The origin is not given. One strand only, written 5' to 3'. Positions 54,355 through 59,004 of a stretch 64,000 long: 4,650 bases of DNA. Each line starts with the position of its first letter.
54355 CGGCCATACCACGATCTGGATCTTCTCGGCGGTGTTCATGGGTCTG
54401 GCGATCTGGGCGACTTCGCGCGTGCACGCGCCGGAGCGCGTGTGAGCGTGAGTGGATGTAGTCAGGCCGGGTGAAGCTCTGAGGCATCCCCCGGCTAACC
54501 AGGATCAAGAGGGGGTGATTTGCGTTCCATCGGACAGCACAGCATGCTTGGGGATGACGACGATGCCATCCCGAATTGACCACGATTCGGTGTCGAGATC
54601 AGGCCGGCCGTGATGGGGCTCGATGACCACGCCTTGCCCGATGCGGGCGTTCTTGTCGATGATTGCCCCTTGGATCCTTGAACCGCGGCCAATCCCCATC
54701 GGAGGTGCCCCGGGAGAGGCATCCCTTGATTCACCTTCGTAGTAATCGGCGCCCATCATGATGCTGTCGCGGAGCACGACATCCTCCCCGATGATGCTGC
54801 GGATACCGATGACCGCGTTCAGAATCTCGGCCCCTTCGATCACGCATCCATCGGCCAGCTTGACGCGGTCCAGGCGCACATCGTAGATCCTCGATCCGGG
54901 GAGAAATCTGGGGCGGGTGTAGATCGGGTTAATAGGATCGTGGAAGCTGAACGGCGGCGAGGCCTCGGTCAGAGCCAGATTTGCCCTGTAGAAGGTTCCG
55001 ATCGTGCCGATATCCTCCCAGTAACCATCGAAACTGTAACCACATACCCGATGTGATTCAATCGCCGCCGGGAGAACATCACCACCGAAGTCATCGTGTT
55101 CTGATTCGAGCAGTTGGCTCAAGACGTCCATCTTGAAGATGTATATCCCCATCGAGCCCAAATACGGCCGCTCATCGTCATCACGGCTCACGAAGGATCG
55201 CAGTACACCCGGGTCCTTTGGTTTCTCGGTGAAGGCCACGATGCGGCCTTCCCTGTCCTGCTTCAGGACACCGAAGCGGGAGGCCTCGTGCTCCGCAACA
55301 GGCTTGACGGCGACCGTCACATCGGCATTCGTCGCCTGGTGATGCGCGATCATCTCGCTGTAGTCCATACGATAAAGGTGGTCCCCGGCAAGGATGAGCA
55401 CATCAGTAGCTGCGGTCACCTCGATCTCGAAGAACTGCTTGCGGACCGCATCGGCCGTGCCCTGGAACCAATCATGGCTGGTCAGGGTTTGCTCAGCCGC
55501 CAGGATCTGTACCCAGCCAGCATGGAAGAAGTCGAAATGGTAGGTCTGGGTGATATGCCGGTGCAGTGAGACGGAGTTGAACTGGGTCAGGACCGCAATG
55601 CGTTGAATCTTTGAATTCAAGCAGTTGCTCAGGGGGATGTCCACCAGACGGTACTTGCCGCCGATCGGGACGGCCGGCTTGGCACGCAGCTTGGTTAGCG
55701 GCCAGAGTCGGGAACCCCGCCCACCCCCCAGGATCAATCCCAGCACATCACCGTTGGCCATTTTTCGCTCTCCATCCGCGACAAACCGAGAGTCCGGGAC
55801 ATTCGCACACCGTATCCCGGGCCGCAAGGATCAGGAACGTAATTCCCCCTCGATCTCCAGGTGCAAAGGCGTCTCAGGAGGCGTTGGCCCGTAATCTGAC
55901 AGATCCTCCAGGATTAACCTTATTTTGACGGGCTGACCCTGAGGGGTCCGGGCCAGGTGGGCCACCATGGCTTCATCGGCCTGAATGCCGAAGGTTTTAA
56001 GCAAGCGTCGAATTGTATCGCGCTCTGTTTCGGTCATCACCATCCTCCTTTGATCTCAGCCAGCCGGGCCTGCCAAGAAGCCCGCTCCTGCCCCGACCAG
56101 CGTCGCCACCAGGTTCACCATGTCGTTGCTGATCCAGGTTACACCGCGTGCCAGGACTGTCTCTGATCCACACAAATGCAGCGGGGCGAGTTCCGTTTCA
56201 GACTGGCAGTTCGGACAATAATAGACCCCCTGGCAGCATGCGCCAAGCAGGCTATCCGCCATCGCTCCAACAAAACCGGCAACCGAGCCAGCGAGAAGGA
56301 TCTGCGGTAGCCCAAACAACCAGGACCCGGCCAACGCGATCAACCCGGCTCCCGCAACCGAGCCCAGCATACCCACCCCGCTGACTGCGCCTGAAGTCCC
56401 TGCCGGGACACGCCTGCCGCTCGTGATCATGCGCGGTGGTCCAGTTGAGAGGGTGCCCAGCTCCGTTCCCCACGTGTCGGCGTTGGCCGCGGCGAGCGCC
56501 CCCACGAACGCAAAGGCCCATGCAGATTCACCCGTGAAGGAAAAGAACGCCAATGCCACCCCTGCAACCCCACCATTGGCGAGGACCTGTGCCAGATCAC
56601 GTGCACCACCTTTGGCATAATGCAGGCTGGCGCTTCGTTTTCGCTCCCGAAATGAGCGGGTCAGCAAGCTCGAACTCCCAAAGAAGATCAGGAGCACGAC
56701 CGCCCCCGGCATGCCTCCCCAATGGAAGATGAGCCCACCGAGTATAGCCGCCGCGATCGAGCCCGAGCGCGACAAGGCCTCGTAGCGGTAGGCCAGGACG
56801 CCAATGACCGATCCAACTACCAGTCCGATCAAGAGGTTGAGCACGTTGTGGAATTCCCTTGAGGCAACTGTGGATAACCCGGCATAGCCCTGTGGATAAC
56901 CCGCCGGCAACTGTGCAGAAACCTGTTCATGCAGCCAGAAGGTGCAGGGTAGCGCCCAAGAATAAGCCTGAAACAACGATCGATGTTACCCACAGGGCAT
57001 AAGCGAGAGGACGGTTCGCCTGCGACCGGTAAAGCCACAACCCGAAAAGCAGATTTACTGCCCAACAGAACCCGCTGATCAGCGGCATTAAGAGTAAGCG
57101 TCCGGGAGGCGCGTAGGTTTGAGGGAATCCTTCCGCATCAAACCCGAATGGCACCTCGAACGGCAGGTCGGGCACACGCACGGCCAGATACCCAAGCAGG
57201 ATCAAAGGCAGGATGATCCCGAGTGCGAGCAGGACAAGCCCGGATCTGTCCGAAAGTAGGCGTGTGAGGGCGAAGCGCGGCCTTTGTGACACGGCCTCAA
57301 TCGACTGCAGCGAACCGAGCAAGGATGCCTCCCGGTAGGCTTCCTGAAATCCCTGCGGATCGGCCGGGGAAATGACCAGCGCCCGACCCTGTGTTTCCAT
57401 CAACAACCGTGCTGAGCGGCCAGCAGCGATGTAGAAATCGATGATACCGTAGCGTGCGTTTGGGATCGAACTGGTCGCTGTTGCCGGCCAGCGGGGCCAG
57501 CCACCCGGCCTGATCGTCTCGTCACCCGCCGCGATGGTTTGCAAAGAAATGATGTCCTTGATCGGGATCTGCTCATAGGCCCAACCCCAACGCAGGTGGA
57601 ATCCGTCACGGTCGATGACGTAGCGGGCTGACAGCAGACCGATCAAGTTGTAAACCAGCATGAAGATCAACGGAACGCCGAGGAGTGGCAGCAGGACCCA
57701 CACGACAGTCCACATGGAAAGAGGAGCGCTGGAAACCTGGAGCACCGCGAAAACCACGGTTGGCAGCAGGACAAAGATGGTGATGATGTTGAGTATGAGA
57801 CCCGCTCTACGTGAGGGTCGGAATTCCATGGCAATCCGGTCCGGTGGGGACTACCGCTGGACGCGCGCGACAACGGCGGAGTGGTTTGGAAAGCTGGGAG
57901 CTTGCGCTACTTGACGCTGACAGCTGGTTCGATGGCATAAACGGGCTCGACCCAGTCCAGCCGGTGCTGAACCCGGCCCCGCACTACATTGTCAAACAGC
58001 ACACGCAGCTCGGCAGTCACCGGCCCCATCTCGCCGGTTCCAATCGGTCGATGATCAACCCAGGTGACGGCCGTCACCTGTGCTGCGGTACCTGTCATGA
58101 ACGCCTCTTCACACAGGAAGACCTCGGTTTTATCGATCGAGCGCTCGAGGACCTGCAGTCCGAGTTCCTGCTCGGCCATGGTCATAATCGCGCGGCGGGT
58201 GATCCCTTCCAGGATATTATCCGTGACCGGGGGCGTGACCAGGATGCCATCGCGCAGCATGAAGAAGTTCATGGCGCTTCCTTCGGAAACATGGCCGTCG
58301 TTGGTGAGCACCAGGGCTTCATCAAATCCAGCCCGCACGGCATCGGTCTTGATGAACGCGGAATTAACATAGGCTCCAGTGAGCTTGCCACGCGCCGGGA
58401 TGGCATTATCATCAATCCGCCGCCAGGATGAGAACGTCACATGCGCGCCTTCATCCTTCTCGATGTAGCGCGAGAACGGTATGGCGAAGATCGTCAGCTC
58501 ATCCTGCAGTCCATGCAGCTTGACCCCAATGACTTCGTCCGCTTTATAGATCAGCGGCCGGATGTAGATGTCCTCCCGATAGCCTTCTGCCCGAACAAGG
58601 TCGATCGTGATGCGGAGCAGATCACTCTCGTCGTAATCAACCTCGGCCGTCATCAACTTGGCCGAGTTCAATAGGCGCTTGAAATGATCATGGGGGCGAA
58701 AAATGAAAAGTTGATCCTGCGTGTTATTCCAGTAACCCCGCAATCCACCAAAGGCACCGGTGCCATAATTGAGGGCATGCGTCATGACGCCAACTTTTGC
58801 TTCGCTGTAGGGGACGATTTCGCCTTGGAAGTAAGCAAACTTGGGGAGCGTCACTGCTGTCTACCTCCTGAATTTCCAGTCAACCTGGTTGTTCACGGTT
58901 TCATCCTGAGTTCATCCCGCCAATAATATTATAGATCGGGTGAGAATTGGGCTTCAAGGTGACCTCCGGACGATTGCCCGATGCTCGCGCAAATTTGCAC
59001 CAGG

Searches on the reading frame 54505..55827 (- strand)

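Call 47: search_protein_families(library=pfam, proteins=[window:54505-55827:-], max_evalue=0.00001)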
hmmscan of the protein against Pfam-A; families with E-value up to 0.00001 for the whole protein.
window:54505-55827:- (440 aa): 3 families
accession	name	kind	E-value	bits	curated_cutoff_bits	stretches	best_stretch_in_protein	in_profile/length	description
PF00483.29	NTP_transferase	-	2.6e-63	214.3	21.2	1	30-287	2-243/245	Nucleotidyl transferase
PF25247.1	LbH_GLGC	-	1.2e-40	139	27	1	307-435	1-134/135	GLGC left-handed parallel beta-helix domain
PF24894.1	Hexapep_GlmU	-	1.1e-06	29.2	23.3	0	377-424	58-103/104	GlmU-like, C-terminal hexapeptide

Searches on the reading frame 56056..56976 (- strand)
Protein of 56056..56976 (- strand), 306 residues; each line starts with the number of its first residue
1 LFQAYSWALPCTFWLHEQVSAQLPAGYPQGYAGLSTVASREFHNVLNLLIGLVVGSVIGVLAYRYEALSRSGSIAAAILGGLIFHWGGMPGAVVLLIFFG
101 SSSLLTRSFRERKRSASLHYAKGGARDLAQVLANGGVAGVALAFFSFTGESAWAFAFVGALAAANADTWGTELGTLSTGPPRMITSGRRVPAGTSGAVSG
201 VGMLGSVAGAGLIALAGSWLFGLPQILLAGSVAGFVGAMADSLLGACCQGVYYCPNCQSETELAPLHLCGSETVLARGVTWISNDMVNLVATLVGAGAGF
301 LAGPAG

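Call 47: search_protein_families(library=pfam, proteins=[window:56056-56976:-], max_evalue=0.00001)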
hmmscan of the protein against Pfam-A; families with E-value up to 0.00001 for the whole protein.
window:56056-56976:- (306 aa): 1 family
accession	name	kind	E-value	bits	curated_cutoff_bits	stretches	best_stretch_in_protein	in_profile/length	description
PF01940.21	DUF92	-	8.7e-62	209.2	27.5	1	56-296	4-251/251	Integral membrane protein DUF92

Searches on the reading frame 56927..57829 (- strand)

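Call 47: search_protein_families(library=pfam, proteins=[window:56927-57829:-], max_evalue=0.00001)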
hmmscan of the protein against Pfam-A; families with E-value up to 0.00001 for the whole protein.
window:56927-57829:- (300 aa): 1 family
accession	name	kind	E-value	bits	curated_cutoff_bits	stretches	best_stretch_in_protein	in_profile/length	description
PF10882.14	bPH_5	-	3e-08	34.1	22.5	1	69-167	2-98/100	Bacterial PH domain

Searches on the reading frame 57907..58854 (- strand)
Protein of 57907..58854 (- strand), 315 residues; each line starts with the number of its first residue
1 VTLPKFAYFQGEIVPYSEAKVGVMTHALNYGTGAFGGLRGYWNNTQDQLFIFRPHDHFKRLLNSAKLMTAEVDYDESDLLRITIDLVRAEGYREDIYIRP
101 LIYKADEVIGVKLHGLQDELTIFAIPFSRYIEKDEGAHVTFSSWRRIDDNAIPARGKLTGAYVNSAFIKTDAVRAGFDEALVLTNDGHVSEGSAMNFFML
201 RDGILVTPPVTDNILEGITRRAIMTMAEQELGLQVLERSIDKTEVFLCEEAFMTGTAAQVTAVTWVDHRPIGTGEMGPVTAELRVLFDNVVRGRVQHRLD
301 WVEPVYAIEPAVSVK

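Call 47: search_protein_families(library=pfam, proteins=[window:57907-58854:-], max_evalue=0.00001)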
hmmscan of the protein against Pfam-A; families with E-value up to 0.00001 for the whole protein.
window:57907-58854:- (315 aa): 1 family
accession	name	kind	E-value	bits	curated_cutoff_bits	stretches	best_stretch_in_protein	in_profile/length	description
PF01063.24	Aminotran_4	-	1.7e-42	146.2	28.5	1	51-264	13-221/223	Amino-transferase class IV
